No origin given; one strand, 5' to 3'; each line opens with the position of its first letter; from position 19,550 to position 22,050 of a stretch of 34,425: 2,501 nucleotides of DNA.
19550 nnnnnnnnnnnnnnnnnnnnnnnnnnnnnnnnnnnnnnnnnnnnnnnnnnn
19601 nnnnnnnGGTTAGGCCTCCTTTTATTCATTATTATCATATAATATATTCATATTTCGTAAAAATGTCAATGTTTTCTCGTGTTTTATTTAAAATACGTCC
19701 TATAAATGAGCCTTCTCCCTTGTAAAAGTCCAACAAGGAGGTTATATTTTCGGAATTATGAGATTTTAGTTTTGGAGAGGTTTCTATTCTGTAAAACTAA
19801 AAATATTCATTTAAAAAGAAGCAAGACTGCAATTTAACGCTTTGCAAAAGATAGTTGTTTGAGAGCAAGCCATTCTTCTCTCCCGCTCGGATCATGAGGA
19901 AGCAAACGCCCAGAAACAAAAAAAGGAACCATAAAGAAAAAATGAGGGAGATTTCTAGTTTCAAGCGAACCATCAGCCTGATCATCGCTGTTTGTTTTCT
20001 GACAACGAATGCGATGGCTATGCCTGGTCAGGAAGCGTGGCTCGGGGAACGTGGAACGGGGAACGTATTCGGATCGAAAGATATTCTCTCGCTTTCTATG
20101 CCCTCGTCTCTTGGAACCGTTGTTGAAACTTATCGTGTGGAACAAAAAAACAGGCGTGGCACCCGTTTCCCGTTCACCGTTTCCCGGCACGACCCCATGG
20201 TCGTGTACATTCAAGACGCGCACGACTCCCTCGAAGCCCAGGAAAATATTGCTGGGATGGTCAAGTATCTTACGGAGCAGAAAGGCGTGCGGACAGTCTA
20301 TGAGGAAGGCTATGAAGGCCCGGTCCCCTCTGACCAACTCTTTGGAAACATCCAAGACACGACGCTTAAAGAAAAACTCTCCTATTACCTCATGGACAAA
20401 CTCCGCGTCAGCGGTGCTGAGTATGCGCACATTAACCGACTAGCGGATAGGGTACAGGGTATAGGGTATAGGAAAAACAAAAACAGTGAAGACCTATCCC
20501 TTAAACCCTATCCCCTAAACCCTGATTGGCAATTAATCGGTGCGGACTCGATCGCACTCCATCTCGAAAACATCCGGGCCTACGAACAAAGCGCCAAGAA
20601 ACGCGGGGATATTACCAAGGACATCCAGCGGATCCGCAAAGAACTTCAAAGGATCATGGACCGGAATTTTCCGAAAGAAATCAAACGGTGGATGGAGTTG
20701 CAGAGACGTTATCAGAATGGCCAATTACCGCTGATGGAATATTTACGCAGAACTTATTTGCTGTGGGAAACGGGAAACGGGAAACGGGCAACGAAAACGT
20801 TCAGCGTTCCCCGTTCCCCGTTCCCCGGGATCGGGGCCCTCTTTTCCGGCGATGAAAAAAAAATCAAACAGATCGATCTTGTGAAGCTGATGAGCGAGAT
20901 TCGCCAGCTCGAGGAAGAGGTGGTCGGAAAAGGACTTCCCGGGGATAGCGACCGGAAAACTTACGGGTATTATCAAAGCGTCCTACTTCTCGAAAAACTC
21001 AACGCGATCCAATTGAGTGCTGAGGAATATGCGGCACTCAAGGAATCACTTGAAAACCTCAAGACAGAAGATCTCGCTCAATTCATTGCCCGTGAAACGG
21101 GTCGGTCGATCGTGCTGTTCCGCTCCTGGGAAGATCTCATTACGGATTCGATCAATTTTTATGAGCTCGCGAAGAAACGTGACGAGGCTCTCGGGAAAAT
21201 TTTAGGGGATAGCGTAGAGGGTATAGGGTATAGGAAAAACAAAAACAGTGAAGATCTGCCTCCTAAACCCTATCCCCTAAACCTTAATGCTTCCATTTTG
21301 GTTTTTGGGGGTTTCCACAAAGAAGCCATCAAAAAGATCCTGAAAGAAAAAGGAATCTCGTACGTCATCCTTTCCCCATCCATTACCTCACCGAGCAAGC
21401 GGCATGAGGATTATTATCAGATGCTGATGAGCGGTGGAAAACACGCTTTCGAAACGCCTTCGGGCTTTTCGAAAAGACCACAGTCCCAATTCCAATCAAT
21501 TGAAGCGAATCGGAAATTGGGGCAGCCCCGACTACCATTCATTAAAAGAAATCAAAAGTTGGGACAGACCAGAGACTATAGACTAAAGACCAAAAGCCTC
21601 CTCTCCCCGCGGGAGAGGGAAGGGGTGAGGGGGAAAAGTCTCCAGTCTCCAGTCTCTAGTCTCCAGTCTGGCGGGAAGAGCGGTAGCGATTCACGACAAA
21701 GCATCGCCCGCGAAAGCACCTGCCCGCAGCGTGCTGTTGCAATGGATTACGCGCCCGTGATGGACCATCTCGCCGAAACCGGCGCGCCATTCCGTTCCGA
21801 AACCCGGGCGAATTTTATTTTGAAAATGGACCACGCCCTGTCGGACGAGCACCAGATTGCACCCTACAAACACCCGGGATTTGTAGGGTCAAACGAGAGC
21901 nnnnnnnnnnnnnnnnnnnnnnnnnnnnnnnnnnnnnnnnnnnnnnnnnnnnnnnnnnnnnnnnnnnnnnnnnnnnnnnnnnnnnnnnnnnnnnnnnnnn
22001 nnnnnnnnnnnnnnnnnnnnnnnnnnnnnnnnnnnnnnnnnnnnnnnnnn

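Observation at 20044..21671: Five palindromic heptamer-repeat elements inserted in frame in the first module of the giant ORF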

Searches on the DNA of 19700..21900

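Call 69: search_rna_families(source=window, start=19700, end=21900, threshold=evalue, max_evalue=1)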
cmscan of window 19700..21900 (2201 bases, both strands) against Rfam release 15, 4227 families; matches with E-value up to 1: 5.
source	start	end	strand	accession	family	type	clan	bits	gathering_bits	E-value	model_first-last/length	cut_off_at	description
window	20771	20828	-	RF03425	mir-1292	Gene; miRNA;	-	29.8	90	0.017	1-66/66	no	mir-1292 microRNA precursor family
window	20770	20828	-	RF03964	mir-H1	Gene; miRNA;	-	26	97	0.2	1-85/85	no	mir-H1 microRNA precursor family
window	21580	21655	-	RF04281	mir-8791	Gene; miRNA;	CL00146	21.2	85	0.42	1-77/77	no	mir-8791 microRNA precursor family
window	20774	20838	+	RF03015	Transposase-2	Gene; sRNA;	-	20.6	42.7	0.34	1-69/69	no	Transposase-2 RNA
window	20429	20535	-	RF04164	MIR1507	Gene; miRNA;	-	20.1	73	0.27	1-107/107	no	MIR1507 microRNA precursor family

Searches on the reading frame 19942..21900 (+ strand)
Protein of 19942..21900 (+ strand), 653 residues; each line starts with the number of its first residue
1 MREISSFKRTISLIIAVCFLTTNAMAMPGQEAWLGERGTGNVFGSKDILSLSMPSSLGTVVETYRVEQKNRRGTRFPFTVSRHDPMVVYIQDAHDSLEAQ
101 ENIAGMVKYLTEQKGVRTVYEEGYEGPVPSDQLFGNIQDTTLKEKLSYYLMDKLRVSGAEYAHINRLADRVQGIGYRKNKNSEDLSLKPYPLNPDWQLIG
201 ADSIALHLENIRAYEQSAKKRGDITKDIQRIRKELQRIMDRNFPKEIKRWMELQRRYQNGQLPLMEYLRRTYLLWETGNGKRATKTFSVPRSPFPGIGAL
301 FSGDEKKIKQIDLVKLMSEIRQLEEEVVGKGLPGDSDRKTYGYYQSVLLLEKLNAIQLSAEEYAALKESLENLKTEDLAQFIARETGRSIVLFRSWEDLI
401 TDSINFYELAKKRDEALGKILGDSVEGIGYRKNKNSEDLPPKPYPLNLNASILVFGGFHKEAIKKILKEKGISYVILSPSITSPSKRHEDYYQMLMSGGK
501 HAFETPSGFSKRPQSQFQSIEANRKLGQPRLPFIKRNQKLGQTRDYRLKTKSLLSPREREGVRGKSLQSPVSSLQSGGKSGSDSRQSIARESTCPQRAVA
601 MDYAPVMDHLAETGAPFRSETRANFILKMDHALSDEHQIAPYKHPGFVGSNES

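Call 14: search_protein_families(library=pfam, proteins=[window:19942-21900:+], max_evalue=0.01)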
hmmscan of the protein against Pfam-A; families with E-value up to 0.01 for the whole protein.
window:19942-21900:+ (653 aa): 0 families

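Call 16: find_homologous_proteins(query=window:19942-21900:+, max_evalue=0.001)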
Query window:19942-21900:+ (653 aa): 46 proteins with E <= 0.001 among 8000 candidates.
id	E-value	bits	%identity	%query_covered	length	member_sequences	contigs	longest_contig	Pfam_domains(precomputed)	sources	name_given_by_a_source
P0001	3.4e-96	341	37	82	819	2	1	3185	-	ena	-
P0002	5.6e-96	341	42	65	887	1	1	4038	-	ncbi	-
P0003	2.7e-94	335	40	70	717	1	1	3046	-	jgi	-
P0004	4.9e-94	334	43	70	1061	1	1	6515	-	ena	-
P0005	3.0e-91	325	39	79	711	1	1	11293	-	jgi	-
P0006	1.6e-89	319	38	78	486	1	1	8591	-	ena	-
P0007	1.6e-86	310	39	76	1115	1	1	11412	PF01636.30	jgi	-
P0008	1.8e-86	309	39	78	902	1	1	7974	-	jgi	-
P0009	4.3e-85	305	39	66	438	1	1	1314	-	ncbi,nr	ncbi:MAG: hypothetical protein HY767_02235, partial [Candidatus Omnitrophica bacterium]|nr:hypotheti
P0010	4.4e-85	305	37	72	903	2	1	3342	-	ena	-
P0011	2.9e-84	302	37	74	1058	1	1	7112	PF13847.13,PF13489.13,PF13649.13,PF08241.19,PF08242.19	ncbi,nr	ncbi:MAG: class I SAM-dependent methyltransferase, partial [Candidatus Omnitrophica bacterium]|nr:cl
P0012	7.1e-83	297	41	65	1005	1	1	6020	PF13847.13,PF13489.13,PF13649.13,PF08241.19,PF08242.19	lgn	-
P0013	8.6e-83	297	36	80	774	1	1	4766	PF02985.29,PF13513.13,PF13646.13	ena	-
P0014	2.0e-81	293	36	77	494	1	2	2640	-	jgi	-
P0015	1.3e-80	290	35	77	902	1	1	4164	-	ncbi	-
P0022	2.3e-77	279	38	70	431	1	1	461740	-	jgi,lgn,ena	-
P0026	7.0e-75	271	38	63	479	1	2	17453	-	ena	-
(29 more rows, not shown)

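Call 24: find_encoding_contigs(protein=P0026, flank=6000, max_places=3)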
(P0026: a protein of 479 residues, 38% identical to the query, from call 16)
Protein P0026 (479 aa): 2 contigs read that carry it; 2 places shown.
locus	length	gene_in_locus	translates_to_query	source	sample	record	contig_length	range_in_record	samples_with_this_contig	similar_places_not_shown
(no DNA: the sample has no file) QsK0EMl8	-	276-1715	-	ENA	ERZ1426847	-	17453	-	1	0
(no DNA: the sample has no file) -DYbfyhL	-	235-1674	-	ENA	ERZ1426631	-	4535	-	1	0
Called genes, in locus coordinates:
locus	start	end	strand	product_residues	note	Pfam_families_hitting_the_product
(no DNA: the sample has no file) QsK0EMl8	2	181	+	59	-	?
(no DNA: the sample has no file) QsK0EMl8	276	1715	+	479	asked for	-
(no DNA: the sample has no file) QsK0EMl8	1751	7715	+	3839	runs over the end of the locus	PF02517:Rce1-like, PF13344:Hydrolase_6 (faint), PF01636:APH, PF00702:Hydrolase, PF12710:HAD (weak), PF13419:HAD_2, PF13242:Hydrolase_like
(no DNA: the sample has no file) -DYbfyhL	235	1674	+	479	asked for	-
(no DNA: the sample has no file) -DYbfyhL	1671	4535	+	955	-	?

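Call 25: find_encoding_contigs(protein=P0003, flank=6000, max_places=3)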
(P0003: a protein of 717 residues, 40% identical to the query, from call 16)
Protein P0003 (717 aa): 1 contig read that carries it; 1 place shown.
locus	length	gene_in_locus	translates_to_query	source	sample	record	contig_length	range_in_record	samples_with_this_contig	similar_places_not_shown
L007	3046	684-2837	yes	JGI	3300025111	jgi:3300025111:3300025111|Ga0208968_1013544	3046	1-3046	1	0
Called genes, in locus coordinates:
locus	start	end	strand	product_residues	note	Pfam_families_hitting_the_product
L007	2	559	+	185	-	?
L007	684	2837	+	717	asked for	-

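Call 36: find_related_loci(query=A1, collection=genome_contigs, flank=10000)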
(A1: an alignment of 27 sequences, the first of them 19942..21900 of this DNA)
Query A1 (653 aa) in genome_contigs; peptide patterns used: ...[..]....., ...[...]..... (x = any residue, [..] = any of these).
286 stretches matched a pattern; 167 encode a relative of the query (tblastn E <= 1e-3); the best 80 are kept; 80 distinct loci.
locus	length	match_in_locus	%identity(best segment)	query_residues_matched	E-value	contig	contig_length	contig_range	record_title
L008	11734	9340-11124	60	1-633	0e+0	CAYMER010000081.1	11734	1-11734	MAG TPA_asm: uncultured bacterium isolate binchicken_co18_506 genome assembly, contig: k141_1336959, whole genome shotgu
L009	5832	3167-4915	58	1-633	0e+0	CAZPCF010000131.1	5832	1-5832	MAG TPA_asm: uncultured bacterium isolate SRP178699_co1_136 genome assembly, contig: NODE_20225_length_5832_cov_5.474814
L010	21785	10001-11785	52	1-633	0e+0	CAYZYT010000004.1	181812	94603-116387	MAG TPA_asm: uncultured bacterium isolate SRP272421_co2_334 genome assembly, contig: NODE_35_length_181812_cov_14.598816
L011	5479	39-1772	51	1-636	0e+0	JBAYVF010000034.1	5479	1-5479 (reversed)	MAG: Candidatus Omnitrophota bacterium isolate SO_2016_LW3_53 scaffold24826_LW162_2016, whole genome shotgun sequence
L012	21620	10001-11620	52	5-640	0e+0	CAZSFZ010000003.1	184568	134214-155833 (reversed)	MAG TPA_asm: uncultured bacterium isolate binchicken_co117_453 genome assembly, contig: NODE_84_length_184568_cov_26.558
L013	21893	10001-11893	43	1-636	3e-160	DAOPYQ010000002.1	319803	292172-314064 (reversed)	MAG TPA_asm: Candidatus Omnitrophota bacterium isolate AMR_MDS_1310 NODE_4_length_319803_cov_10.282532, whole genome sho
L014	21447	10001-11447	45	86-572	3e-119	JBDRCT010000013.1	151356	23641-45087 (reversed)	MAG: Candidatus Omnitrophota bacterium isolate MEGAHIT-group-1.200 k141_13426339, whole genome shotgun sequence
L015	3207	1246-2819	58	1-515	5e-155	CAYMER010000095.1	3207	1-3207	MAG TPA_asm: uncultured bacterium isolate binchicken_co18_506 genome assembly, contig: k141_784054, whole genome shotgun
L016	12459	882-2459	39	39-575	6e-109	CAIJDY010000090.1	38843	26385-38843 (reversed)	MAG: Candidatus Omnitrophica bacterium isolate AM5_bin-0692 genome assembly, contig: bin-0692:090/229, whole genome shot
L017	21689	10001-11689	39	3-504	6e-109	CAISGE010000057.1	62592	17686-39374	MAG: Candidatus Omnitrophica bacterium isolate AM-lipid-02-D9_bin-1187 genome assembly, contig: bin-1187:57/80, whole ge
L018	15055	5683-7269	37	11-515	1e-107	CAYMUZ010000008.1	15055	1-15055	MAG TPA_asm: uncultured bacterium isolate binchicken_co203_628 genome assembly, contig: k141_2378741, whole genome shotg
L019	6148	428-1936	36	7-516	1e-107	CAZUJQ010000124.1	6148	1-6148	MAG TPA_asm: uncultured Planctomycetales bacterium isolate binchicken_co21_390 genome assembly, contig: NODE_15046_lengt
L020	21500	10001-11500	41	50-527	2e-105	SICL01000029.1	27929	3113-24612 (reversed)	MAG: Candidatus Taenariivivens baikalensis isolate Baikal-deep-G204 BACOMB-C7749, whole genome shotgun sequence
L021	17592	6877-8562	37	2-537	2e-104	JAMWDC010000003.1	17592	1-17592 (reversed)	MAG: Candidatus Omnitrophota bacterium isolate QZM4_2.bins.380.Tibet NODE_12141_length_17592_cov_0.819009, whole genome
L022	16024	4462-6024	38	1-506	2e-104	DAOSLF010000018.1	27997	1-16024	MAG TPA_asm: Candidatus Omnitrophota bacterium isolate AMR_MDS_1630 NODE_1892_length_27997_cov_10.174755, whole genome s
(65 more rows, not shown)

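Call 65: predict_structure(alignment_id=A1)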
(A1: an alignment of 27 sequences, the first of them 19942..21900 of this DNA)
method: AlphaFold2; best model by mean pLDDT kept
length: 653 residues; sequences in the alignment: 27
mean_pLDDT: 70.5   pTM: 0.66
mean pLDDT of the five models: 70.5, 68.8, 68.4, 67.2, 66.9
residues with pLDDT >= 90: 227; 70-90: 166; 50-70: 55; < 50: 205
segments of 3 or more residues with pLDDT < 50: 25-48, 75-81, 170-179, 184-192, 440-445, 510-653
pLDDT, mean of each block of 10 residues (from residue 1): 69 86 51 36 42 90 82 49 80 92 96 90 87 88 94 93 79 44 46 74 91 88 90 95 94 93 94 81 61 88 87 91 93 93 92 90 87 86 90 71 91 94 70 52 56 94 93 94 88 80 67 46 45 40 33 32 33 34 32 31 32 32 30 33 35 33
secondary structure, 60 per line:
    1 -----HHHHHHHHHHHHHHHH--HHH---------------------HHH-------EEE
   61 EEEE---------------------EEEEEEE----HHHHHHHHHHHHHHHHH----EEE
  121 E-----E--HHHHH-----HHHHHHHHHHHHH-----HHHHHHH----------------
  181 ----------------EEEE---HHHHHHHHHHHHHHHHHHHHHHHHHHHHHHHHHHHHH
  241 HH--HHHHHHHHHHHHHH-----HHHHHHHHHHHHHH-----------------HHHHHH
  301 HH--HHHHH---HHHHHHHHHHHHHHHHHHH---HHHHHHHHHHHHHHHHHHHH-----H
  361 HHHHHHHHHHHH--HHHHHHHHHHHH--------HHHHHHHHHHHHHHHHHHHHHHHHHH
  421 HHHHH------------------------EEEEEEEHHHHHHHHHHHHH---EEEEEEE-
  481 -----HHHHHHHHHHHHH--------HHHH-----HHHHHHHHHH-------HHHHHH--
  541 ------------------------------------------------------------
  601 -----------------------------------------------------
elements in order: H6-21 E58-64 E86-92 H97-113 E118-121 H130-134 H140-152 H158-164 E197-200 H204-242 H245-258 H264-277 H295-302 H305-309 H313-331 H335-354 H360-372 H375-386 H395-425 E450-456 H457-469 E473-479 H486-498 H507-510 H516-525 H533-538

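Call 68: fold_search(model_id=the predicted structure, library=pdb)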
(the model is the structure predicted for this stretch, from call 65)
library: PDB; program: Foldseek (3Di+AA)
matches with E <= 10: 166; with E <= 0.001: 0
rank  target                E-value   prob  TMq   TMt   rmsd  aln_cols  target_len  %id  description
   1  7ek2                  1.8e-01  0.07  0.09  0.12  27.9       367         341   12  Cryo-EM structure of VCCN1 in lipid nanodisc (released 2022-04-06)
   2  4tql_A                3.5e-01  0.11  0.07  0.17  29.2       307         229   14  Computationally designed three helix bundle (released 2014-10-15)
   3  4bwe_D                5.2e-01  0.11  0.12  0.17  25.4       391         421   12  Crystal structure of C-terminally truncated glypican-1 after controlled dehydration to 86 percent relative humidity (released 2013-12-18)
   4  7ek1                  5.5e-01  0.04  0.08  0.11  29.0       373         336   12  Cryo-EM structure of VCCN1 in detergent (released 2022-04-06)
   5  6z0c_D                6.1e-01  0.06  0.07  0.16  21.7       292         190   12  Structure of in silico modelled artificial Maquette-3 protein (released 2021-03-17)
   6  6kgo                  6.1e-01  0.03  0.06  0.06  31.8       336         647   10  LSD1-S2157 five-membered ring adduct model (released 2020-03-25)
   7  9cpb_6A               7.8e-01  0.06  0.07  0.13  21.4       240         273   13  Atomic model of bovine Fallopian tube cilia doublet microtubule (48-nm periodicity) (released 2024-10-30)
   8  2iw5_A                7.8e-01  0.02  0.06  0.05  32.2       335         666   12  Structural Basis for CoREST-Dependent Demethylation of Nucleosomes by the Human LSD1 Histone Demethylase (released 2006-08-09)
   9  5h6q_A                8.5e-01  0.02  0.06  0.05  33.8       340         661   10  Crystal structure of LSD1-CoREST in complex with peptide 11 (released 2017-04-12)
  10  2uxn_A                8.5e-01  0.02  0.05  0.05  33.0       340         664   11  Structural Basis of Histone Demethylation by LSD1 Revealed by Suicide Inactivation (released 2007-05-29)
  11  7n6g_3R               9.0e-01  0.04  0.06  0.10  52.5       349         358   13  C1 of central pair (released 2022-05-18)
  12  9dbp_A                9.0e-01  0.04  0.07  0.07  30.9       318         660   10  Crystal structure of the LSD1/CoREST histone demethylase in complex with the cofactor FAD and the inhibitor GSK690 (released 2025-09-17)
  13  5h6r_A                9.0e-01  0.02  0.06  0.06  32.3       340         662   10  Crystal structure of LSD1-CoREST in complex with peptide 13 (released 2017-04-12)
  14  6z0c_A                9.9e-01  0.07  0.07  0.18  21.6       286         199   12  Structure of in silico modelled artificial Maquette-3 protein (released 2021-03-17)
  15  2z5u                  1.0e+00  0.02  0.05  0.05  32.9       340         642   10  Crystal structure of Lysine-specific histone demethylase 1 (released 2008-04-01)
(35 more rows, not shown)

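Call 95: search_protein_families(library=ncbifam, proteins=[P0022, P0005], max_evalue=0.1)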
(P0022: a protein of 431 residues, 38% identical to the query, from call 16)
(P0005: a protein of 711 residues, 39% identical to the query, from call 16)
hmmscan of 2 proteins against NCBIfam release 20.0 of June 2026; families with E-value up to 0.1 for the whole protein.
P0022 (431 aa): 0 families

P0005 (711 aa): 0 families
